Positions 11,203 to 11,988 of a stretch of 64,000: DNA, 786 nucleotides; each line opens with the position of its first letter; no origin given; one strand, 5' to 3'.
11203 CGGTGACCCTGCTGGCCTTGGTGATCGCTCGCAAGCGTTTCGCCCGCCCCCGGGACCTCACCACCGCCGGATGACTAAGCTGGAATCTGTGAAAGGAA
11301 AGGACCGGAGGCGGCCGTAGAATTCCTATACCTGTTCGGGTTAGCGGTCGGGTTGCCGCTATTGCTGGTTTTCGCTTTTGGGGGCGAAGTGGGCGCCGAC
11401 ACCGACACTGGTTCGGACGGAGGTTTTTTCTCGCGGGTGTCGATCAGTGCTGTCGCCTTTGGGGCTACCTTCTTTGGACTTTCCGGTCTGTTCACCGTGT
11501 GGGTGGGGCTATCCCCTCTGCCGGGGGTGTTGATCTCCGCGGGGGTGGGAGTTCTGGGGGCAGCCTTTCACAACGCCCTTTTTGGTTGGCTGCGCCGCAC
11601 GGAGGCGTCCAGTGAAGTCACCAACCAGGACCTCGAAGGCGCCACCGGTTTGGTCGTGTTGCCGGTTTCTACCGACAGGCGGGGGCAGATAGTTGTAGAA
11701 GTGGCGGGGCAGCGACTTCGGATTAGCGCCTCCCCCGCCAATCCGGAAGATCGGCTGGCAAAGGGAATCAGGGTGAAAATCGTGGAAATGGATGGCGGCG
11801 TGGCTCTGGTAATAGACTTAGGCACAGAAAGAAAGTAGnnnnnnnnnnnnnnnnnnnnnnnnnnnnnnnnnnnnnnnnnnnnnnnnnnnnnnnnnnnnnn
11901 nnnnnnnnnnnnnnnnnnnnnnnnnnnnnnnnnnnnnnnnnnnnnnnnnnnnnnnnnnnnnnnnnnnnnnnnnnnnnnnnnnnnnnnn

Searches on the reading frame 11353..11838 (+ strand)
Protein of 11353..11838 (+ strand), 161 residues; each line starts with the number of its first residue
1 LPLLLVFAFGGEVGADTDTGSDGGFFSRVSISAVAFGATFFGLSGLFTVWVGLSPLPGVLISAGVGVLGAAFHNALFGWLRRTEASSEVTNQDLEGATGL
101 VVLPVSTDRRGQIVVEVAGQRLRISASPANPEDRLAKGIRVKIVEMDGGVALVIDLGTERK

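Call 5: search_protein_families(library=pfam, proteins=[window:11353-11838:+])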
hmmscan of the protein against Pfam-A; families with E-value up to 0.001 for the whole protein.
window:11353-11838:+ (161 aa): 1 family
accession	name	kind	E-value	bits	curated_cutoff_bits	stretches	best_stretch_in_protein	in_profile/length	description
PF01957.25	NfeD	-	0.00018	22.1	29.1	1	92-153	2-55/57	NfeD-like C-terminal, partner-binding domain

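Call 29: search_protein_families(library=ncbifam, proteins=[window:11353-11838:+])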
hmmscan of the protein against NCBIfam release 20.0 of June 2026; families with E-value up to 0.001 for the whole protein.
window:11353-11838:+ (161 aa): 0 families

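Call 54: search_protein_families(library=padloc, proteins=[window:11353-11838:+], max_evalue=0.001)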
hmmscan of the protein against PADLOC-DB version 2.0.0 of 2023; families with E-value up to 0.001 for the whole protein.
window:11353-11838:+ (161 aa): 0 families

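Call 62: find_homologous_proteins(query=window:11353-11838:+, max_evalue=1e-30)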
Query window:11353-11838:+ (161 aa): 34 proteins with E <= 1e-30 among 480 candidates.
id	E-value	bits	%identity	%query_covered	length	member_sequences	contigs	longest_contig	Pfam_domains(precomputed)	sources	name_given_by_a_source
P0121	1.1e-86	306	95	96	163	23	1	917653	-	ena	-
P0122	6.6e-71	255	81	98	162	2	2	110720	-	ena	-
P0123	4.4e-69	249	76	100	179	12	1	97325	-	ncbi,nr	ncbi:MAG: DUF1449 family protein [Actinomycetia bacterium]|nr:DUF1449 family protein [Actinomycetes 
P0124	4.0e-66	240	75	99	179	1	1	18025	-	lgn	-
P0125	9.3e-66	238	74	96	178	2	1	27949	-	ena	-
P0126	2.0e-65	237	77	95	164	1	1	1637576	-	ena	-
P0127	3.2e-65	237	73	99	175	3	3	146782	-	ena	-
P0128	5.3e-65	236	77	93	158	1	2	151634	-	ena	-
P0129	8.9e-64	232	73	95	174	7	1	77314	-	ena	-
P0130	1.1e-63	232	74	87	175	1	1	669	-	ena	-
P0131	1.1e-63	232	76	95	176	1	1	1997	-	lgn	-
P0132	1.8e-63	231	73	99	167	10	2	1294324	-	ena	-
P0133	9.0e-63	229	72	95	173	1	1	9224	-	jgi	jgi:membrane protein implicated in regulation of membrane protease activity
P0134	1.6e-62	228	73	94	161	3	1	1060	-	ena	-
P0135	1.9e-62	228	72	95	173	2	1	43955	-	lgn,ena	-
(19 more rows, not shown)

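Call 63: find_encoding_contigs(protein=P0122, flank=8000, max_places=3)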
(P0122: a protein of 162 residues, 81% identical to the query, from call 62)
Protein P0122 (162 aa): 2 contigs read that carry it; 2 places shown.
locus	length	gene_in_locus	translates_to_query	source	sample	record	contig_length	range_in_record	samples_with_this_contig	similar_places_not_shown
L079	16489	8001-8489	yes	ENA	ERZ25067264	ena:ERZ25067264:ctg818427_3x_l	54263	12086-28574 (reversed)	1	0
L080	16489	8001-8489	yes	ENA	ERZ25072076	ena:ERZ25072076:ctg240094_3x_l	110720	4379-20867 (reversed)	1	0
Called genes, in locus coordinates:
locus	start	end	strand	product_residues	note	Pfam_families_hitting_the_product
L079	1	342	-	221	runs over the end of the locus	-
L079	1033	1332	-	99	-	PF01850:PIN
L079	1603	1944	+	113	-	-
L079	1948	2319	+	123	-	PF01979:Amidohydro_1, PF07969:Amidohydro_3 (weak)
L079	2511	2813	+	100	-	PF00795:CN_hydrolase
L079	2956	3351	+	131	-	PF00795:CN_hydrolase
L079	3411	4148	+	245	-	PF00106:adh_short, PF08659:KR, PF13561:adh_short_C2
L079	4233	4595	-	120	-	PF00296:Bac_luciferase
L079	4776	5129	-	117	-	-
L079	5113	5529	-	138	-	PF02604:PhdYeFM_antitox (weak)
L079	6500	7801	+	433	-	PF00202:Aminotran_3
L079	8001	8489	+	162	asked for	-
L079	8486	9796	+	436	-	PF01145:Band_7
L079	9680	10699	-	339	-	PF05762:VWA_CoxE, PF04255:DUF433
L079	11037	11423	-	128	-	-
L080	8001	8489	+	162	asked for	-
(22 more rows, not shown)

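Call 64: find_encoding_contigs(protein=P0126, flank=8000, max_places=2)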
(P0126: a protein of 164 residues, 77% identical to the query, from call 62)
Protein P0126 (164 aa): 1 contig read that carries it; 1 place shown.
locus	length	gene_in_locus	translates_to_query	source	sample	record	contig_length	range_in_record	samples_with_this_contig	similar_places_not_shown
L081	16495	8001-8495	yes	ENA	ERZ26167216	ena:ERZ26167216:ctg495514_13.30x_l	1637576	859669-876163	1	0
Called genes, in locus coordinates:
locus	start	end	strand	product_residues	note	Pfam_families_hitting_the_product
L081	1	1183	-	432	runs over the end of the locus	PF14690:Zn_ribbon_ISL3 (weak), PF13542:HTH_Tnp_ISL3 (weak), PF01610:DDE_Tnp_ISL3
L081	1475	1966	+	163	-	PF00941:FAD_binding_5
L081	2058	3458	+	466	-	PF07969:Amidohydro_3 (weak), PF01979:Amidohydro_1, PF07969:Amidohydro_3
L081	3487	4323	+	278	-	PF00795:CN_hydrolase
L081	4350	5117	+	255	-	PF00106:adh_short, PF08659:KR, PF13561:adh_short_C2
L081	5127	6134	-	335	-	PF00296:Bac_luciferase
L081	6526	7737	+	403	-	PF00202:Aminotran_3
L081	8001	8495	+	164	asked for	-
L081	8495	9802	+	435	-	PF01145:Band_7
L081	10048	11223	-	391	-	PF00108:Thiolase_N, PF02803:Thiolase_C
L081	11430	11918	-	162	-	PF00383:dCMP_cyt_deam_1, PF14437:MafB19-deam, PF14439:Bd3614-deam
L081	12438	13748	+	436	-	PF00665:rve (weak), PF22483:Mu-transpos_C_2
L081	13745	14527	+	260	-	PF01695:IstB_IS21, PF00004:AAA (weak)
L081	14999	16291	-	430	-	PF00463:ICL, PF13714:PEP_mutase, PF00463:ICL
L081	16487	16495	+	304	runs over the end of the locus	PF00126:HTH_1, PF03466:LysR_substrate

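Call 65: find_encoding_contigs(protein=P0128, flank=8000, max_places=2)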
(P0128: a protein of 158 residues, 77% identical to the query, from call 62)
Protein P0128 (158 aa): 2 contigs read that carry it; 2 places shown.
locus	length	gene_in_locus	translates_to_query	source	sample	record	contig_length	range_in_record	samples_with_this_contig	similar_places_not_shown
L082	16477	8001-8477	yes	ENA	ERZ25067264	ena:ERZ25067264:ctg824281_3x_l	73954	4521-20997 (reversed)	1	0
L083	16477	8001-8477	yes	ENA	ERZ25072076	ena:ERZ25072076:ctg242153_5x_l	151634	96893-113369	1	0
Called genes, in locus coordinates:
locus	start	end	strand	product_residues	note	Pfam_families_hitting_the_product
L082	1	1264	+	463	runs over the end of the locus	PF07969:Amidohydro_3 (weak), PF01979:Amidohydro_1, PF07969:Amidohydro_3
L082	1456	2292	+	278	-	PF00795:CN_hydrolase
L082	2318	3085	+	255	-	PF00106:adh_short, PF08659:KR, PF13561:adh_short_C2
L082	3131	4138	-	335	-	PF00296:Bac_luciferase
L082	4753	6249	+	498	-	PF00395:SLH (faint), PF07510:GmrSD_C, PF05901:Excalibur (weak)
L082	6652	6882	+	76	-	PF00202:Aminotran_3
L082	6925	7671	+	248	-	PF00202:Aminotran_3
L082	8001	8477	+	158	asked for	-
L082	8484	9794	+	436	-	PF01145:Band_7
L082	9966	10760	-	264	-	-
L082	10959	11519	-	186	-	-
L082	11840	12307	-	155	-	PF05762:VWA_CoxE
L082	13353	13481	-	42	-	-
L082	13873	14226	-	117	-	PF02803:Thiolase_C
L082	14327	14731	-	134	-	PF00108:Thiolase_N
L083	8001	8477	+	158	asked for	-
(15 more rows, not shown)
